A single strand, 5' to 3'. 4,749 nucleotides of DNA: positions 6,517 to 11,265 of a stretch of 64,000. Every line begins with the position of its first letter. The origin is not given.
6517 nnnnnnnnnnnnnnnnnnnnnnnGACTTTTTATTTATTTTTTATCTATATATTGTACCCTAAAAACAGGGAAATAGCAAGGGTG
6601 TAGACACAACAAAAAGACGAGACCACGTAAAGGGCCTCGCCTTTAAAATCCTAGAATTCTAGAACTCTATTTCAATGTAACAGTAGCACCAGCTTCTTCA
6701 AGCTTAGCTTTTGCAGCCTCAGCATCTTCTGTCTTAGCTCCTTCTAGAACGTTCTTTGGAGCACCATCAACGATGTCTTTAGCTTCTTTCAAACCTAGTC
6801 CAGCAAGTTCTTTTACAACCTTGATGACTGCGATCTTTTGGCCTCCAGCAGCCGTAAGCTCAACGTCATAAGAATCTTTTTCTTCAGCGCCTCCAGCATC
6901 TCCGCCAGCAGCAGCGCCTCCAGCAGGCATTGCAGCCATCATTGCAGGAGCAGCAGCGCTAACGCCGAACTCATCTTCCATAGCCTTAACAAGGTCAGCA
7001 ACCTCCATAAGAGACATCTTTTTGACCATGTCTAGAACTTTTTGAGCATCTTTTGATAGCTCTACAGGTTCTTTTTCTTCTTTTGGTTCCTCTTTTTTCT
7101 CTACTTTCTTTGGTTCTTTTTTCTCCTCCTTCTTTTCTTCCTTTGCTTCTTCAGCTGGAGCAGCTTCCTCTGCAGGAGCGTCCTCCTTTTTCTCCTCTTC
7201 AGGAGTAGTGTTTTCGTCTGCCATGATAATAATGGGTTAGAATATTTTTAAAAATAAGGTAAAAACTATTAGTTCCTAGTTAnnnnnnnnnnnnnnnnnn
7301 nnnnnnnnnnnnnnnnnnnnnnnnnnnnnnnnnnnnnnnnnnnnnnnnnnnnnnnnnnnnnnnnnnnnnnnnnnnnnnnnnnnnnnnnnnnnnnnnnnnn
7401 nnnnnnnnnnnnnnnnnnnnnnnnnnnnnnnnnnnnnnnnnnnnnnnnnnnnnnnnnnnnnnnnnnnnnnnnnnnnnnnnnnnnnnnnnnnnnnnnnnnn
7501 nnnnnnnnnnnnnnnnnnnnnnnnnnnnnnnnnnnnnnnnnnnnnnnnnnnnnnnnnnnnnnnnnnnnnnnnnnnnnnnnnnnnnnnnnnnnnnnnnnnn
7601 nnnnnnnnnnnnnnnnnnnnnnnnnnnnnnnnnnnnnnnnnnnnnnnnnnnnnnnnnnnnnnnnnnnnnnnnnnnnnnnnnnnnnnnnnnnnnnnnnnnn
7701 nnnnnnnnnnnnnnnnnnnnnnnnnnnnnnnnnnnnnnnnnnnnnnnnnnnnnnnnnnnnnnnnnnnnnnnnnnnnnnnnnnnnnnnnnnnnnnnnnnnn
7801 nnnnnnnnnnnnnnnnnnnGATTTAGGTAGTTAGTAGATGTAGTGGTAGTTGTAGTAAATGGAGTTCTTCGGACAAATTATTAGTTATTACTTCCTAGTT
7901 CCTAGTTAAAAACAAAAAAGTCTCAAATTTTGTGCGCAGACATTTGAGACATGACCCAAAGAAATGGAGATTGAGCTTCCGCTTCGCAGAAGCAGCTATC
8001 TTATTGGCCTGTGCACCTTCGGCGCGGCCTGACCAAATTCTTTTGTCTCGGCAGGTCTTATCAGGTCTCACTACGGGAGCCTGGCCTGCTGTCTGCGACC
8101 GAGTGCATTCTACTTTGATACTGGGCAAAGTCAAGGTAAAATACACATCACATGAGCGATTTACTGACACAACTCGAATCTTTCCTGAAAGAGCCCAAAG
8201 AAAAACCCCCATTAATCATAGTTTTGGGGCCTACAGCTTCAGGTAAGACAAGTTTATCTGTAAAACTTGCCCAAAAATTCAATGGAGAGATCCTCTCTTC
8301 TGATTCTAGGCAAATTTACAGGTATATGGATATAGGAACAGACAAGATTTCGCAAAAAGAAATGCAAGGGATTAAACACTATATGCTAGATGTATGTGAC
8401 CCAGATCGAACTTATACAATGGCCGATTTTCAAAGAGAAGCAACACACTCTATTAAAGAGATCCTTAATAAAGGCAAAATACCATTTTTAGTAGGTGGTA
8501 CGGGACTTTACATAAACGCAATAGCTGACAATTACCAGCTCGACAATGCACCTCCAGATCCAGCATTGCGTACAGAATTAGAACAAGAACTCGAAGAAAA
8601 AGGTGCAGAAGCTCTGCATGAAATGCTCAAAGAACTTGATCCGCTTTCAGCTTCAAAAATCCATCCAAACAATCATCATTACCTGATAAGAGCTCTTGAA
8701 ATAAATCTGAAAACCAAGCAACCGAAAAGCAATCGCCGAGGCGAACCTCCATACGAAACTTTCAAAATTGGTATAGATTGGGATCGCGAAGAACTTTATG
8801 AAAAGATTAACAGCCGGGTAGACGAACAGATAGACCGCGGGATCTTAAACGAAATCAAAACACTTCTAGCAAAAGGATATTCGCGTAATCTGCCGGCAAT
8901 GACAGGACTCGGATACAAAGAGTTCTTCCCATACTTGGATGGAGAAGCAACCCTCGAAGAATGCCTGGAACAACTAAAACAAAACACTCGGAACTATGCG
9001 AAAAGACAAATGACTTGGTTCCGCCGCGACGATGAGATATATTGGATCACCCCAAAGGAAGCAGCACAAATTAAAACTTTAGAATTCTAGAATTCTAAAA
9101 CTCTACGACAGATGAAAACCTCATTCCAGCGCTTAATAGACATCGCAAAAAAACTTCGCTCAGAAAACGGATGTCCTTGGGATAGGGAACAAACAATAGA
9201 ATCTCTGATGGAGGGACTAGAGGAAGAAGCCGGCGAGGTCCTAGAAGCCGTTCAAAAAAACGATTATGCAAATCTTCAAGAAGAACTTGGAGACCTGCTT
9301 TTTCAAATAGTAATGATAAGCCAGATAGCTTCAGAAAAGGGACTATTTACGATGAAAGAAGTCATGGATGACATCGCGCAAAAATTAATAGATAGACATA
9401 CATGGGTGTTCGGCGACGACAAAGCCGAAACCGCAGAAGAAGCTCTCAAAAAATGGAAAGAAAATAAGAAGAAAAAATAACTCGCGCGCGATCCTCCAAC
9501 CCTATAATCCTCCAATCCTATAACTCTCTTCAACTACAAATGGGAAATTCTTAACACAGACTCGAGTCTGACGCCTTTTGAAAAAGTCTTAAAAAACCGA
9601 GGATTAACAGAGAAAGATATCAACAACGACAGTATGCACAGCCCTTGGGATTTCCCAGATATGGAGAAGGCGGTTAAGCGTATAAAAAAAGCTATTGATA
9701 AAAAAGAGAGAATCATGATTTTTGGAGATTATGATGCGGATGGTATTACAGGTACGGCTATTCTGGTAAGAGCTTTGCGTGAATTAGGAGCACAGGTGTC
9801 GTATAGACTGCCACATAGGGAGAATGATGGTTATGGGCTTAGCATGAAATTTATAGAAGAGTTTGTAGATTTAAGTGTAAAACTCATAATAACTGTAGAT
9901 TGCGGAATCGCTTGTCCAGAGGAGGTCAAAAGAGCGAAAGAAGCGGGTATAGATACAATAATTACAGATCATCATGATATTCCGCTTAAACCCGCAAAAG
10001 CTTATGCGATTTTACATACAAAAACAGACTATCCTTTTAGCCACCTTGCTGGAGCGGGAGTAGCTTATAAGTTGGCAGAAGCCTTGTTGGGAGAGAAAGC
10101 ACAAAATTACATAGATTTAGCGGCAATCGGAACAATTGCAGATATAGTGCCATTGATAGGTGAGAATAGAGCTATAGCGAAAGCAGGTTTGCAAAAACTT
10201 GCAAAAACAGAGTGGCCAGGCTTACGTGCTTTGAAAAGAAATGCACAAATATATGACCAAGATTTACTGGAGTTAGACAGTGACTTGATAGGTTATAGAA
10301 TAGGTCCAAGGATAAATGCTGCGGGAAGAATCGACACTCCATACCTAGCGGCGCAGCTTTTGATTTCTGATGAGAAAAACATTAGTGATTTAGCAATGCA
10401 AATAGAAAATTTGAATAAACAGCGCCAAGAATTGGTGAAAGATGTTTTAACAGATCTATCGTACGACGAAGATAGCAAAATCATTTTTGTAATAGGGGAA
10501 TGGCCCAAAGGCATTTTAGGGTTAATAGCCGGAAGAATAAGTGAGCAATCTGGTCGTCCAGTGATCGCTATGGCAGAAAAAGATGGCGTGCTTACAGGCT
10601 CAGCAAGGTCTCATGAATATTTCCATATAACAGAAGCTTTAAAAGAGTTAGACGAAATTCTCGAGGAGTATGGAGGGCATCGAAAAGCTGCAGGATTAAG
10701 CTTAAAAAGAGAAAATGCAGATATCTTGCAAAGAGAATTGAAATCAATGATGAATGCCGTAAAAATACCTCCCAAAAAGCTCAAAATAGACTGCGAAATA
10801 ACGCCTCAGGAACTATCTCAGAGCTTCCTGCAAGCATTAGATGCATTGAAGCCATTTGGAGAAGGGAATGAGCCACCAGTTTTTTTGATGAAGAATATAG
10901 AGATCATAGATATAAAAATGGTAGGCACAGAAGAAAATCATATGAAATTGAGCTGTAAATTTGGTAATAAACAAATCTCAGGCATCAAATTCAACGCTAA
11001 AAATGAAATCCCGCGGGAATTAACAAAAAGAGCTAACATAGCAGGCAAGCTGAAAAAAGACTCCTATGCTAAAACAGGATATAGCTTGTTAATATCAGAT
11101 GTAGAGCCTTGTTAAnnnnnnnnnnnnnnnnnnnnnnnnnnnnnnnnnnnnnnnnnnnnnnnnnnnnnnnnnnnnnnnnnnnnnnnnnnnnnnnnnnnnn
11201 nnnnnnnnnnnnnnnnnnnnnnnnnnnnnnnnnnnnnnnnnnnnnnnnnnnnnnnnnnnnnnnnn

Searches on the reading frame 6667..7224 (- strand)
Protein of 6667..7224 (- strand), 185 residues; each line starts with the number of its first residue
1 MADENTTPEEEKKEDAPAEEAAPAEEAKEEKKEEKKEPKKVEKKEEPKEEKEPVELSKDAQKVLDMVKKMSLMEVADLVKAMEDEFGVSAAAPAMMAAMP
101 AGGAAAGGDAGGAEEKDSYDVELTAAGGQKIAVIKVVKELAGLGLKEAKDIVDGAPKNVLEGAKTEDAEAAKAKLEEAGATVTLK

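Call 55: search_protein_families(library=pfam, proteins=[window:6667-7224:-], max_evalue=0.0001)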
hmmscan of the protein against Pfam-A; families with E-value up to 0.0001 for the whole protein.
window:6667-7224:- (185 aa): 2 families
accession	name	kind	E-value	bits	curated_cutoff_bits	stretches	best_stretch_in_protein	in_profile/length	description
PF00542.24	Ribosomal_L12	-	2e-26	92.5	25.9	1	119-185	1-67/67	Ribosomal protein L7/L12 C-terminal domain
PF16320.10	Ribosomal_L12_N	-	1.3e-16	60.4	25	1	61-106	3-48/48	Ribosomal protein L7/L12 dimerisation domain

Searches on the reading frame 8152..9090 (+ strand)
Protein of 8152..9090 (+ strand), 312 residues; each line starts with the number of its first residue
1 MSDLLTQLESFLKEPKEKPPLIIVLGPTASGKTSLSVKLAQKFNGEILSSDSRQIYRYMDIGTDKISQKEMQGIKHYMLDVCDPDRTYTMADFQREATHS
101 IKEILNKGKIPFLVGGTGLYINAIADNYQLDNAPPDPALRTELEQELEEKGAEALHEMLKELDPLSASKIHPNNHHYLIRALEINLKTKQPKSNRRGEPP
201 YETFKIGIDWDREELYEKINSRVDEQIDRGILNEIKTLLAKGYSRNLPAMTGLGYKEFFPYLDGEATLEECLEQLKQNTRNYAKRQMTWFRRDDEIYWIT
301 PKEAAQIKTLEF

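Call 55: search_protein_families(library=pfam, proteins=[window:8152-9090:+], max_evalue=0.0001)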
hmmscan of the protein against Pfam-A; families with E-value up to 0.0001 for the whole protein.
window:8152-9090:+ (312 aa): 3 families
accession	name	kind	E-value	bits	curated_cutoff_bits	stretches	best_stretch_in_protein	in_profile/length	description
PF01715.23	IPPT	-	4.8e-90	301.9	23.6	1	54-293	1-243/243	IPP transferase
PF01745.22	IPT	-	5.8e-06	26.3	20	1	22-80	4-62/233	Isopentenyl transferase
PF05621.17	TniB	-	1.9e-05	24.6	22.4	0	2-41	17-57/189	Bacterial TniB protein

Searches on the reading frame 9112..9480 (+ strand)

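Call 55: search_protein_families(library=pfam, proteins=[window:9112-9480:+], max_evalue=0.0001)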
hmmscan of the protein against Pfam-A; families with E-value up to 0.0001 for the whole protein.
window:9112-9480:+ (122 aa): 2 families
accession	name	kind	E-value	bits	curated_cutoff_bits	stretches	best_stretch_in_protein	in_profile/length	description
PF03819.22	MazG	-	8.6e-25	87.3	22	1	27-100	1-74/74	MazG nucleotide pyrophosphohydrolase domain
PF01503.22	PRA-PH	-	1.6e-05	25.6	21.3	1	24-88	21-82/86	Phosphoribosyl-ATP pyrophosphohydrolase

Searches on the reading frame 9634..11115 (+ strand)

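Call 10: search_protein_families(library=pfam, proteins=[window:9634-11115:+])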
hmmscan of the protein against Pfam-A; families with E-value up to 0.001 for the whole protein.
window:9634-11115:+ (493 aa): 3 families
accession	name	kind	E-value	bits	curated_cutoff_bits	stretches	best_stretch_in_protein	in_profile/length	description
PF01368.27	DHH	-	8.8e-26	91.1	28.1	1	26-167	1-125/125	DHH family, N-terminal domain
PF17768.7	RecJ_OB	-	7.1e-24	84.4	27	1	385-480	1-97/107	RecJ OB domain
PF02272.25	DHHA1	-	3.3e-14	53.6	25.9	1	284-373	6-100/102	DHHA1 domain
